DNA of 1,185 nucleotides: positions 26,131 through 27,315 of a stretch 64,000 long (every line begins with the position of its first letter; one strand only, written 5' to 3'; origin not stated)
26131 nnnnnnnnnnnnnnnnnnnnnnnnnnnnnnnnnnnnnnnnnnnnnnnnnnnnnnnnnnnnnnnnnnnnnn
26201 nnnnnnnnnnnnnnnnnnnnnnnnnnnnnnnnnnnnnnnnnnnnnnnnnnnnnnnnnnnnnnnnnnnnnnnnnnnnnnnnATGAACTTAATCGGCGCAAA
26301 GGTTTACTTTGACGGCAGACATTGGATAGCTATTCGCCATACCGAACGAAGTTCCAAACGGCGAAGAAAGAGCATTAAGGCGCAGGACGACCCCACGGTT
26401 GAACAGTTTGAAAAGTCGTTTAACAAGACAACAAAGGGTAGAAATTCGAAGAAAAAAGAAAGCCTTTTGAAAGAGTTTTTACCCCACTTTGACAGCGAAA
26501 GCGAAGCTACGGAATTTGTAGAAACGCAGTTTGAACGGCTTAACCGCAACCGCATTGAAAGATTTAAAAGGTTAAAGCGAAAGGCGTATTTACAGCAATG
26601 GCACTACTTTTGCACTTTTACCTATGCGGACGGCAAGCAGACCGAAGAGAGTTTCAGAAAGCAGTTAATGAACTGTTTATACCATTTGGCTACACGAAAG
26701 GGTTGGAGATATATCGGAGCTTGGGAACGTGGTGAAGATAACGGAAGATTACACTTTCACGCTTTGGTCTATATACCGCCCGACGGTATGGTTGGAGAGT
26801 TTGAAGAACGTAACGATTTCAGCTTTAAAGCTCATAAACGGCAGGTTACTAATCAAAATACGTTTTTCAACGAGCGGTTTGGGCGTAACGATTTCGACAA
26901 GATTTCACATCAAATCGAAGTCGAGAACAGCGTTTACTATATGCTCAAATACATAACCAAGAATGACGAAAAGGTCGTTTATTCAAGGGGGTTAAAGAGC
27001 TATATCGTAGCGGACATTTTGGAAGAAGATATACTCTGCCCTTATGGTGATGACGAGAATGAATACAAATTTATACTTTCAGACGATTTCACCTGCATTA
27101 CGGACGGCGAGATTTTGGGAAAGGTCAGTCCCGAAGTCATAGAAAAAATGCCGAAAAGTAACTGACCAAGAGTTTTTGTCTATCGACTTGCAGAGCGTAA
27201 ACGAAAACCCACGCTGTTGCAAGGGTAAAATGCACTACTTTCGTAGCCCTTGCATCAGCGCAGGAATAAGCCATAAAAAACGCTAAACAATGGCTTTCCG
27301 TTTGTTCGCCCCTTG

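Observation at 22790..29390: GC-rich foreign island: decayed integrated rolling-circle replicon with large serine recombinase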

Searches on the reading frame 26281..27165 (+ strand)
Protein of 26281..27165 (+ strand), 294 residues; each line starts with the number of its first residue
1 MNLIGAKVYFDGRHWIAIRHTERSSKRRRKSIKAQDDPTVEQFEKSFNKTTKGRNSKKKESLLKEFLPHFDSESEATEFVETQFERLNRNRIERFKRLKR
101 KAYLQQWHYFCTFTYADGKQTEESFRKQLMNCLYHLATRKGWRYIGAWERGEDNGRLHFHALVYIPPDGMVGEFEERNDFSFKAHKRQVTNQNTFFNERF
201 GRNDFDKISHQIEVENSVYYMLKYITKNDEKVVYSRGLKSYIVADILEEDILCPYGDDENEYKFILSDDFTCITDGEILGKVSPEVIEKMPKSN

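Call 3: search_protein_families(library=pfam, proteins=[window:26281-27165:+], max_evalue=0.1)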
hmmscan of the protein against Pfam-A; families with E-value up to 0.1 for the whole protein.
window:26281-27165:+ (294 aa): 2 families
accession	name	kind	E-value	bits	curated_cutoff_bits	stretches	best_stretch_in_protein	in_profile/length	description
PF23343.2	REP_ORF2-G2P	-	1.2e-12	48.4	27.8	1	109-228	2-98/99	Replication-associated protein ORF2/G2P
PF05840.19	Phage_GPA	-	0.0061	16.1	31.4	1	154-228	249-317/321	Bacteriophage replication gene A protein (GPA)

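Call 4: search_protein_families(library=phrogs, proteins=[window:26281-27165:+], max_evalue=0.1)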
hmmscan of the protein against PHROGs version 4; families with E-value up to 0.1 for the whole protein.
window:26281-27165:+ (294 aa): 0 families

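Call 13: find_homologous_proteins(query=window:26281-27165:+)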
Query window:26281-27165:+ (294 aa): 3572 proteins with E <= 0.001 among 3876 candidates; the best 120 are listed.
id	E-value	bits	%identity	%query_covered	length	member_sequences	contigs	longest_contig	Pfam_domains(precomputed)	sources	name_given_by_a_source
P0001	1.0e-187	641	93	100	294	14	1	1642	PF23343.3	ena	-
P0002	4.7e-158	543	78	100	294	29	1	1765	PF23343.3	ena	-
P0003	2.0e-157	541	79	100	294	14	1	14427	PF23343.3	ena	-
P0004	2.4e-157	541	78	100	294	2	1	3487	PF23343.3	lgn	-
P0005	1.0e-156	539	79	100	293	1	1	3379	PF23343.3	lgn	-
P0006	1.9e-156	538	78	100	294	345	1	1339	PF23343.3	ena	-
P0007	6.3e-156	536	77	100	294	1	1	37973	PF23343.3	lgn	-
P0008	9.1e-156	536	77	100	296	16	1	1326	PF23343.3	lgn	-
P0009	6.3e-155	533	78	100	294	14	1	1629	PF23343.3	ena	-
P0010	8.5e-155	533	77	100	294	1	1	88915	PF23343.3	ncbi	-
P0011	2.0e-154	531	77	100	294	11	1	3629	PF23343.3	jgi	-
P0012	4.6e-154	530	77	100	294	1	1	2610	PF23343.3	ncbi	-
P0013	1.1e-152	526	78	100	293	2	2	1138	PF23343.3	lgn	-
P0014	1.1e-152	526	77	100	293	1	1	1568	PF23343.3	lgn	-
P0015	2.1e-152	525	77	100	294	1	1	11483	PF23343.3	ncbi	-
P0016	3.6e-152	524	77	100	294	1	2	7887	PF23343.3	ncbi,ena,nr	ncbi:MAG: hypothetical protein K2N84_03365 [Clostridia bacterium]|nr:hypothetical protein [Clostridi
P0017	5.2e-152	523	76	100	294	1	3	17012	PF23343.3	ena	-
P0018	6.0e-151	520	77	100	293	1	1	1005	PF23343.3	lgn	-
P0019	7.3e-151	520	77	100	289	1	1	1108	PF23343.3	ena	-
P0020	3.8e-150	517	75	100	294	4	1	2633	PF23343.3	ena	-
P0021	4.2e-150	517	75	100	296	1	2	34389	PF23343.3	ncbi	-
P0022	7.1e-150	516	76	100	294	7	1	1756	PF23343.3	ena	-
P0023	5.3e-149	514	74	100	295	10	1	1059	PF23343.3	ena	-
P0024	3.1e-148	511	74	100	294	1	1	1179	PF23343.3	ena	-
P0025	6.9e-148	510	75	100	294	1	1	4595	PF23343.3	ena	-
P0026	1.1e-146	506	73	100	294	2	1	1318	PF23343.3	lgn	-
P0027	1.3e-146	506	74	100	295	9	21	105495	PF23343.3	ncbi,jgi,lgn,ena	jgi:hypothetical protein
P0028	2.9e-146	505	74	100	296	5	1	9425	PF23343.3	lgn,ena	-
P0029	7.2e-146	503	74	100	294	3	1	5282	PF23343.3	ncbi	-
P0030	4.2e-143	494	72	100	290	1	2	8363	PF23343.3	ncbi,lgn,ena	-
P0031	2.9e-141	488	76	100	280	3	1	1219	PF23343.3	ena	-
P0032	1.6e-140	486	71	100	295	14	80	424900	PF23343.3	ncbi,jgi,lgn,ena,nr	ncbi:MAG: hypothetical protein HFJ81_02240 [Clostridia bacterium]|nr:hypothetical protein [Clostridi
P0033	2.1e-140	485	70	100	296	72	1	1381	PF23343.3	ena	-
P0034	6.3e-135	467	79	87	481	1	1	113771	PF07508.20,PF23343.3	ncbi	-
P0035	1.9e-124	433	64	100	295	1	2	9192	PF23343.3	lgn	-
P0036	1.2e-122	427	65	100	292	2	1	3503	PF23343.3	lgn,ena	-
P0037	6.1e-122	425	77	83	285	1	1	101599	PF23343.3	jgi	-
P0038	2.2e-120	420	63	100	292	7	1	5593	PF23343.3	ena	-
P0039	1.0e-119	418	64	100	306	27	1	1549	PF23343.3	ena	-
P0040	1.9e-119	417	63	100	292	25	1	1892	PF23343.3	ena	-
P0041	5.1e-118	412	65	100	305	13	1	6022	PF23343.3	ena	-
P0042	3.4e-117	409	64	100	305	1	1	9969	PF23343.3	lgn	-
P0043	3.5e-117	409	64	100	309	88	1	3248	PF23343.3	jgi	jgi:predicted metallopeptidase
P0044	8.5e-117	408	61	100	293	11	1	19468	PF23343.3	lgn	-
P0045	1.0e-115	404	63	100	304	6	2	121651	PF23343.3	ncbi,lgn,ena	-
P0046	1.8e-115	404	60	100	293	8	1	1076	PF23343.3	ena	-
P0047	2.0e-115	403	60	100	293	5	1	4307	PF23343.3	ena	-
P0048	5.0e-115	402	60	100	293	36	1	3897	PF23343.3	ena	-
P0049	5.6e-115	402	61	100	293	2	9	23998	PF23343.3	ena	-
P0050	5.7e-115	402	62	100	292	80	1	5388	PF23343.3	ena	-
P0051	6.1e-115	402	60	100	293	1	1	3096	PF23343.3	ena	-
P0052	7.5e-115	402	60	100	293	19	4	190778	PF23343.3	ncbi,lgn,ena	-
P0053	8.0e-115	401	61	100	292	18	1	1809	PF23343.3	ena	-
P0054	9.3e-115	401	61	100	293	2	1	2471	PF23343.3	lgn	-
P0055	1.2e-114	401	60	100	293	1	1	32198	PF23343.3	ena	-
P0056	2.1e-114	400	60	100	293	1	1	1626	PF23343.3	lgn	-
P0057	2.3e-114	400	60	100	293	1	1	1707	PF23343.3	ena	-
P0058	2.5e-114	400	60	100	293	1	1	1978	PF23343.3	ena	-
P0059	2.6e-114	400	62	100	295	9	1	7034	PF23343.3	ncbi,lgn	-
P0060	3.8e-114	399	60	100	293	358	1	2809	PF23343.3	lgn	-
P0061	4.3e-114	399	60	100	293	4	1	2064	PF23343.3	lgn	-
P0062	4.6e-114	399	60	100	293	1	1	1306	PF23343.3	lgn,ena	-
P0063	4.7e-114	399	60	100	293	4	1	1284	PF23343.3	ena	-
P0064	4.9e-114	399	60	100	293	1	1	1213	PF23343.3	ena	-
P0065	6.5e-114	398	59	100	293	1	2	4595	PF23343.3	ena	-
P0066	8.5e-114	398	59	100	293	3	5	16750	PF23343.3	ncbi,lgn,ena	-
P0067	9.5e-114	398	59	100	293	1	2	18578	PF23343.3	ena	-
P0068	9.8e-114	398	60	100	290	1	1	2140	PF23343.3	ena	-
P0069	1.1e-113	398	60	100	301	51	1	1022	PF23343.3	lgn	-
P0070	1.2e-113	398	58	100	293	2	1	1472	PF23343.3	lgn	-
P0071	1.5e-113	397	60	100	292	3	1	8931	PF23343.3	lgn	-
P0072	1.5e-113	397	59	100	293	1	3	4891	PF23343.3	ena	-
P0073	1.7e-113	397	59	100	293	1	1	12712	PF23343.3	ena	-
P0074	1.8e-113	397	59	100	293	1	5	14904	PF23343.3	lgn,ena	-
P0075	2.1e-113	397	59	100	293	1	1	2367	PF23343.3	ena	-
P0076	2.5e-113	397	60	100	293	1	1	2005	PF23343.3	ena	-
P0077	3.7e-113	396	59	100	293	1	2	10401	PF23343.3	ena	-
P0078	4.7e-113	396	59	100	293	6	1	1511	PF23343.3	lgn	-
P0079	5.5e-113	395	60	100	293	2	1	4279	PF23343.3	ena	-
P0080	5.9e-113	395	57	100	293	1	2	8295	PF23343.3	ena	-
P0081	6.1e-113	395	59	100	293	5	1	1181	PF23343.3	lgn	-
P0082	7.9e-113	395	59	100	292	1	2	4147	PF23343.3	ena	-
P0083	1.2e-112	394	58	100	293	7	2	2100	PF23343.3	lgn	-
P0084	1.2e-112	394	59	100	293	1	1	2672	PF23343.3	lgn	-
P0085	1.7e-112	394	59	100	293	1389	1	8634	PF23343.3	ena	-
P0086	1.7e-112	394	57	100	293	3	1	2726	PF23343.3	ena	-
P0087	2.1e-112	393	59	100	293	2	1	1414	PF23343.3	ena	-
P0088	2.5e-112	393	59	100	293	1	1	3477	PF23343.3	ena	-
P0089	2.5e-112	393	58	100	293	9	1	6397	PF23343.3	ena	-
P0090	3.0e-112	393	59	100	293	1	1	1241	PF23343.3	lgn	-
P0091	3.5e-112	393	59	100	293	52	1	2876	PF23343.3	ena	-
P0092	3.9e-112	393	59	100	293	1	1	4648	PF23343.3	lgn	-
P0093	4.4e-112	392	58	100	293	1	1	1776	PF23343.3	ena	-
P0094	4.6e-112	392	60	100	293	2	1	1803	PF23343.3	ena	-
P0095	4.8e-112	392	58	100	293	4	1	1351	PF23343.3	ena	-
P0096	5.7e-112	392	59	100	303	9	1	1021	PF23343.3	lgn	-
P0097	6.8e-112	392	59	100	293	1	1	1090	PF23343.3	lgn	-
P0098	7.2e-112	392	58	100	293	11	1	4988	PF23343.3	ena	-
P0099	9.6e-112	391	58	100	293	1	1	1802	PF23343.3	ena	-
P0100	9.9e-112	391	59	100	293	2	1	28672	PF23343.3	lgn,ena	-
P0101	1.1e-111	391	58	100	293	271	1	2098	PF23343.3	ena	-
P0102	1.4e-111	391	58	100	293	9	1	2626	PF23343.3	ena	-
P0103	3.3e-111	390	59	100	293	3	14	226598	PF23343.3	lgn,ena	-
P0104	3.7e-111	389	58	100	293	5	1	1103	PF23343.3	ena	-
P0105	3.9e-111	389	58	100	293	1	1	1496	PF23343.3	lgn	-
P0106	4.6e-111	389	57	100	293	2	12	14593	PF23343.3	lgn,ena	-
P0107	5.3e-111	389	58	100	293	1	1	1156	PF23343.3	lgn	-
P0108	5.8e-111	389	58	100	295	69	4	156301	PF23343.3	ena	-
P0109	1.6e-110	387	59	100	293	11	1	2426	PF23343.3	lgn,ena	-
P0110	1.9e-110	387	58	100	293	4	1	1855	PF23343.3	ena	-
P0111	2.4e-110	387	59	100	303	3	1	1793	PF23343.3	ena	-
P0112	8.7e-110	385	58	100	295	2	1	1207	PF23343.3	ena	-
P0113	9.2e-110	385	58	100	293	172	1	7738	PF23343.3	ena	-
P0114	1.4e-109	384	57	100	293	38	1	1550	PF23343.3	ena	-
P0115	1.5e-109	384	55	100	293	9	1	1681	PF23343.3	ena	-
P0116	2.5e-109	383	57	100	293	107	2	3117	PF23343.3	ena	-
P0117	2.6e-109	383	58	100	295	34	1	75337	PF23343.3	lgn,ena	-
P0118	3.1e-109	383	58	100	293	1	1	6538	PF23343.3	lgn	-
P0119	1.1e-108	381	57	100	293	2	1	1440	PF23343.3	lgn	-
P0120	1.6e-108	381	57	100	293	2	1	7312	PF23343.3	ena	-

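Call 14: find_encoding_contigs(protein=P0032, flank=10000, max_places=6)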
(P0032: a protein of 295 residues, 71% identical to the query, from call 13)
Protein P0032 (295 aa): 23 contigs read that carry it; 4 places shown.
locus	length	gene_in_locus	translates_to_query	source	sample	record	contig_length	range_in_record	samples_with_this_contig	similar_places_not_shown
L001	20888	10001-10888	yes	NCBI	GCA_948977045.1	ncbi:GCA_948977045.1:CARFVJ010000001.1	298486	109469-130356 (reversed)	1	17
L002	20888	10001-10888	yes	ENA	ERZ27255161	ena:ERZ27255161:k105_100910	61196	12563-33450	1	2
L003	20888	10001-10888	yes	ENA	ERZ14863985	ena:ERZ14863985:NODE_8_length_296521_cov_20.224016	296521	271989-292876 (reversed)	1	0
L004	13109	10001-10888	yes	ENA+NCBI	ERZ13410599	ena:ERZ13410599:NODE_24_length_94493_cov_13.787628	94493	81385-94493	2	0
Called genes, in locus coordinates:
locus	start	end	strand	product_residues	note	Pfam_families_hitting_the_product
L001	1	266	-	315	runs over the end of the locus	PF00078:RVT_1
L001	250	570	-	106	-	PF12844:HTH_19, PF01381:HTH_3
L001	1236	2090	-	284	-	-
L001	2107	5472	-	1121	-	PF04851:ResIII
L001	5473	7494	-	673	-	PF07669:Eco57I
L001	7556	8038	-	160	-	-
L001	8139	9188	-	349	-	PF13784:Fic_N (faint), PF02661:Fic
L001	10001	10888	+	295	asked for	PF23343:REP_ORF2-G2P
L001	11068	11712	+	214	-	-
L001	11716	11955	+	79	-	-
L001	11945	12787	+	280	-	PF00589:Phage_integrase (faint), PF13495:Phage_int_SAM_4 (faint), PF14659:Phage_int_SAM_3, PF22022:Phage_int_M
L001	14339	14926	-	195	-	PF06866:DUF1256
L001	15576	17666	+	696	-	PF00004:AAA, PF17862:AAA_lid_3, PF01434:Peptidase_M41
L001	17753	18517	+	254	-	PF00142:Fer4_NifH (weak), PF01656:CbiA, PF02374:ArsA_ATPase (faint), PF06564:CBP_BcsQ, PF09140:MipZ (faint), PF10609:ParA, PF13614:AAA_31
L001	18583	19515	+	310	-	PF02195:ParB_N, PF17762:HTH_ParB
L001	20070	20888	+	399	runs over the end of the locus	-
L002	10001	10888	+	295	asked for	PF23343:REP_ORF2-G2P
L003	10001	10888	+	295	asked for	PF23343:REP_ORF2-G2P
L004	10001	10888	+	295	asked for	PF23343:REP_ORF2-G2P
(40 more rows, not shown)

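Call 15: find_encoding_contigs(protein=P0010, flank=10000, max_places=3)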
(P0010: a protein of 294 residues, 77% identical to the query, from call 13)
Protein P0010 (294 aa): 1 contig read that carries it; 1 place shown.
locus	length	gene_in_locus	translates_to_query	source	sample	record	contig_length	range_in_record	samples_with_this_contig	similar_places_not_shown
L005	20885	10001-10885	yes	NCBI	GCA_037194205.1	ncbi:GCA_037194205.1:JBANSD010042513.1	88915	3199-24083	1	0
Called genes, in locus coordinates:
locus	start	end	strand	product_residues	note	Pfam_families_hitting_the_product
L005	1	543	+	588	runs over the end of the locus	PF00664:ABC_membrane, PF00005:ABC_tran, PF02463:SMC_N (weak)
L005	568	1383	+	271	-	PF01261:AP_endonuc_2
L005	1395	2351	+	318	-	PF00248:Aldo_ket_red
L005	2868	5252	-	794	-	-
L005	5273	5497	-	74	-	-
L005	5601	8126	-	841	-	PF00145:DNA_methylase, PF02384:N6_Mtase (weak), PF07669:Eco57I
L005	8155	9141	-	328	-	PF02661:Fic, PF21247:Fic-like_C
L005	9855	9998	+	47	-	-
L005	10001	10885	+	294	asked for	PF23343:REP_ORF2-G2P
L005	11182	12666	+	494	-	PF00239:Resolvase, PF07508:Recombinase, PF13408:Zn_ribbon_recom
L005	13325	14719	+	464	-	PF01171:ATP_bind_3, PF11734:TilS_C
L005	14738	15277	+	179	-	PF00156:Pribosyltran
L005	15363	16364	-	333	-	-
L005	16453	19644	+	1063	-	PF21445:ADDB_N, PF12705:PDDEXK_1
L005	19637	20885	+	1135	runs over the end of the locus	PF00580:UvrD-helicase, PF13245:AAA_19, PF13361:UvrD_C, PF13538:UvrD_C_2 (faint), PF12705:PDDEXK_1 (weak)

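Call 16: find_encoding_contigs(protein=P0007, flank=10000, max_places=3)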
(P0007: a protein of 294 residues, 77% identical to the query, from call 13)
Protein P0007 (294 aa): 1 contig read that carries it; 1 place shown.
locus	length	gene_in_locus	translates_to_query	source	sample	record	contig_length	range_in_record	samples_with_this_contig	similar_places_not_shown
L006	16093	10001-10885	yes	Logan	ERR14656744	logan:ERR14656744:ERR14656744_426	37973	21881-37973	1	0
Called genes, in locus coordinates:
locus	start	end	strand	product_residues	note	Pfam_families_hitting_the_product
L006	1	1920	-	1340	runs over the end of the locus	-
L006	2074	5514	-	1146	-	PF09479:Flg_new (faint)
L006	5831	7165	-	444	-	PF02812:ELFV_dehydrog_N, PF00208:ELFV_dehydrog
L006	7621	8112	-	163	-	PF00293:NUDIX, PF14815:NUDIX_4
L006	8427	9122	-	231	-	-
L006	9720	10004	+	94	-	-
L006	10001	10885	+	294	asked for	PF23343:REP_ORF2-G2P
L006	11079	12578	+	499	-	PF00239:Resolvase, PF07508:Recombinase, PF13408:Zn_ribbon_recom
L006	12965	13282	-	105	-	PF04993:TfoX_N (weak)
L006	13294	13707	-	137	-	PF01243:PNPOx_N, PF16242:Pyrid_ox_like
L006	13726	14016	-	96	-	PF00403:HMA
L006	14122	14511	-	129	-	-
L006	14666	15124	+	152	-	PF03061:4HBT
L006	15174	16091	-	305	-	?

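Call 17: find_encoding_contigs(protein=P0003, flank=10000, max_places=3)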
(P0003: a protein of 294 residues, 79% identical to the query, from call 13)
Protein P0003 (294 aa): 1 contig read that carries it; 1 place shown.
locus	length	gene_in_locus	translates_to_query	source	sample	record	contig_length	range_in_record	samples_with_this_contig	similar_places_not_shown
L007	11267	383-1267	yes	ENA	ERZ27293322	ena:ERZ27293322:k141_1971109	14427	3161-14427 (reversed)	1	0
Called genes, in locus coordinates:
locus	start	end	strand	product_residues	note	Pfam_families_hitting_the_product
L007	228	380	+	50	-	-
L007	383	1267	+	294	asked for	PF23343:REP_ORF2-G2P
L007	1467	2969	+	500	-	PF00239:Resolvase, PF07508:Recombinase, PF13408:Zn_ribbon_recom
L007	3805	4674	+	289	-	PF07804:HipA_C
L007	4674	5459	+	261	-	-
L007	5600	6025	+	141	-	-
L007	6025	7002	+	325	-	-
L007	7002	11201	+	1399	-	PF04851:ResIII (weak), PF07669:Eco57I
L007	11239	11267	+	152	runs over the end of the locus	-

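Call 18: find_encoding_contigs(protein=P0027, flank=10000, max_places=5)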
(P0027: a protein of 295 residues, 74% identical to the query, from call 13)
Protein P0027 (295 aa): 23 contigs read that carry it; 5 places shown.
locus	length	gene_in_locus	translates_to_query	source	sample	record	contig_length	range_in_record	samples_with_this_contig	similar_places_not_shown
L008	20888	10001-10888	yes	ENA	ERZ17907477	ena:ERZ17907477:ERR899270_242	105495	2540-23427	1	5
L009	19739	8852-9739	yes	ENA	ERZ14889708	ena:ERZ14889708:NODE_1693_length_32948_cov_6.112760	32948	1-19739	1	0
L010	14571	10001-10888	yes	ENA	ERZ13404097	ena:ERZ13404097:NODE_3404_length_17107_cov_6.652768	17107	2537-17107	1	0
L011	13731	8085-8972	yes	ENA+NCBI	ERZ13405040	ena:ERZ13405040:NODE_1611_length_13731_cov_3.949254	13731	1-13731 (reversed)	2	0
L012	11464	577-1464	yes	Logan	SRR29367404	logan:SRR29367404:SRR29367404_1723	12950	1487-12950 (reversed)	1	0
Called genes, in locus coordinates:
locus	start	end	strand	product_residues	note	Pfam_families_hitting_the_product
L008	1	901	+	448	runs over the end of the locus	PF14501:HATPase_c_5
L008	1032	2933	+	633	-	PF23674:RYYR-CCHC (faint)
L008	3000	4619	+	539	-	-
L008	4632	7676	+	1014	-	PF01915:Glyco_hydro_3_C, PF14310:Fn3-like, PF00933:Glyco_hydro_3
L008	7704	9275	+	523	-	PF07523:Big_3 (weak), PF16227:DUF4886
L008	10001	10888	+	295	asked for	PF23343:REP_ORF2-G2P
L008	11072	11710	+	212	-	-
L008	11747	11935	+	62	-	-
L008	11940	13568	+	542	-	PF00239:Resolvase, PF07508:Recombinase, PF13408:Zn_ribbon_recom, PF14287:DUF4368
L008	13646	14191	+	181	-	PF23343:REP_ORF2-G2P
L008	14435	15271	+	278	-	PF00239:Resolvase, PF07508:Recombinase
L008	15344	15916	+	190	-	-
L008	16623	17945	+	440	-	PF01171:ATP_bind_3, PF11734:TilS_C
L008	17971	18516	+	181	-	PF00156:Pribosyltran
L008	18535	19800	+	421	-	-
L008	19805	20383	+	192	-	PF02632:BioY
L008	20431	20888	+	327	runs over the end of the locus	PF01168:Ala_racemase_N, PF00842:Ala_racemase_C (faint)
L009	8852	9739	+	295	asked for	PF23343:REP_ORF2-G2P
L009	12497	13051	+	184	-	PF23343:REP_ORF2-G2P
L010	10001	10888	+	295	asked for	PF23343:REP_ORF2-G2P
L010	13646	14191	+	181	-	PF23343:REP_ORF2-G2P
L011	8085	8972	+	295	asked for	PF23343:REP_ORF2-G2P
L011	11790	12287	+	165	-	PF23343:REP_ORF2-G2P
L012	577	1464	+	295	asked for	PF23343:REP_ORF2-G2P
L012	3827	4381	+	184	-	PF23343:REP_ORF2-G2P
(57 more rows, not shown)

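Call 26: list_cluster_members(proteins=[window:26281-27165:+, window:27365-28846:+, window:23200-24258:-, window:24502-25350:-, window:29904-31832:-, window:19236-20489:-, window:22173-22568:-, window:22811-23161:-])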
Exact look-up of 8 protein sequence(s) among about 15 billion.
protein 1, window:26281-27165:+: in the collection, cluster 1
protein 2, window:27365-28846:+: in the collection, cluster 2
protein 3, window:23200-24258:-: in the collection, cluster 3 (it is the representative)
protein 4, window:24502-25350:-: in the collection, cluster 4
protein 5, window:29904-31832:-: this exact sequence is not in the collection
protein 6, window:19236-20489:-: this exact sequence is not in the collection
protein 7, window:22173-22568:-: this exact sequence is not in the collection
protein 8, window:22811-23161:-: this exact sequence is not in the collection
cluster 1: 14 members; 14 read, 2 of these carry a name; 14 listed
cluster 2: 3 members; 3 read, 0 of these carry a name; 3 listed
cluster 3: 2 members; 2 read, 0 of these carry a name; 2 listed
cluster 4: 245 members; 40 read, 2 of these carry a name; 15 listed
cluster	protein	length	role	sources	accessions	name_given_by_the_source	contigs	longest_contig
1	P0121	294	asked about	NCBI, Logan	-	-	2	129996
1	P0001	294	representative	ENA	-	-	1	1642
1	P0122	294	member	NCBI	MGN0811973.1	MAG: hypothetical protein ACI4MQ_00480 [Candidatus Coproplasma sp.]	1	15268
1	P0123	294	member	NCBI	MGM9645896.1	MAG: hypothetical protein ACI3XS_04335 [Eubacteriales bacterium]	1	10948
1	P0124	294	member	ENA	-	-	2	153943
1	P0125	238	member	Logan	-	-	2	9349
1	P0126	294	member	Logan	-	-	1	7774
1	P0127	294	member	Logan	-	-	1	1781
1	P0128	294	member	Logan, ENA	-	-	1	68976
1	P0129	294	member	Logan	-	-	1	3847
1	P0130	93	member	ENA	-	-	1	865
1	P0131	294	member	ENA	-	-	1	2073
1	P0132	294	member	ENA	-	-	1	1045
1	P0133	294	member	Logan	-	-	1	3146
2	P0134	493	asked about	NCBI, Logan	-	-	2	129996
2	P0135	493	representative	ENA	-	-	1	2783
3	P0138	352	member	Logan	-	-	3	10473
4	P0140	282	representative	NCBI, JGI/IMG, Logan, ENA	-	hypothetical protein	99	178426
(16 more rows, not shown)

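Call 27: find_encoding_contigs(protein=window:26281-27165:+, flank=10000, max_places=6)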
Protein window:26281-27165:+ (294 aa): 2 contigs read that carry it; 1 place shown.
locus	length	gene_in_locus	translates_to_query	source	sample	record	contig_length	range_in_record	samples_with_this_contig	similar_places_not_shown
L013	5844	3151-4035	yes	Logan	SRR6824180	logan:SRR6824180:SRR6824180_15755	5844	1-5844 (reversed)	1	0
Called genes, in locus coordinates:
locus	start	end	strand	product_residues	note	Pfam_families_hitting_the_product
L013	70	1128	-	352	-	-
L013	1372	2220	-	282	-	-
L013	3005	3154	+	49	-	-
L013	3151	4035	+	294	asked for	PF23343:REP_ORF2-G2P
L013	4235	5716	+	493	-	PF00239:Resolvase, PF07508:Recombinase, PF13408:Zn_ribbon_recom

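Call 29: find_encoding_contigs(protein=P0124, flank=10000, max_places=4)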
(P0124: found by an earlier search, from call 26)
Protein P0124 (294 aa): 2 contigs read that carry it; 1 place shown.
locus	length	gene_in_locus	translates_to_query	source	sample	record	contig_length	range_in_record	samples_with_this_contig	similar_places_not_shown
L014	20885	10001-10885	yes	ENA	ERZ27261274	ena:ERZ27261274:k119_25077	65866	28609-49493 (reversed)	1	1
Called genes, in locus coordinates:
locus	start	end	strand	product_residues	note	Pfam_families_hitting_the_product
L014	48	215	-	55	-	PF01381:HTH_3, PF12844:HTH_19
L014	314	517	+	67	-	-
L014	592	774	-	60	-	-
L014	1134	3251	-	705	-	PF00270:DEAD, PF04851:ResIII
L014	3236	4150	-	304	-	PF08878:HamA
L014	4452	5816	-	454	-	-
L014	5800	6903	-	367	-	PF00145:DNA_methylase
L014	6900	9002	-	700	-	PF02384:N6_Mtase, PF20473:MmeI_Mtase (weak), PF07669:Eco57I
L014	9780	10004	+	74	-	-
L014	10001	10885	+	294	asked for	PF23343:REP_ORF2-G2P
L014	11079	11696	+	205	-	-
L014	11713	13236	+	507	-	PF00239:Resolvase, PF07508:Recombinase, PF13408:Zn_ribbon_recom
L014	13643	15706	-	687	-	PF00009:GTP_EFTU, PF22042:EF-G_D2, PF03144:GTP_EFTU_D2, PF14492:EFG_III, PF03764:EFG_IV, PF00679:EFG_C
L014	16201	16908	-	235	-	PF01177:Asp_Glu_race (weak)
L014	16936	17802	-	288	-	PF03418:Peptidase_A25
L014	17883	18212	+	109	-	PF01649:Ribosomal_S20p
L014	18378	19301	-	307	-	PF03118:RNA_pol_A_CTD (faint), PF14903:WG_beta_rep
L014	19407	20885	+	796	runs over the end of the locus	-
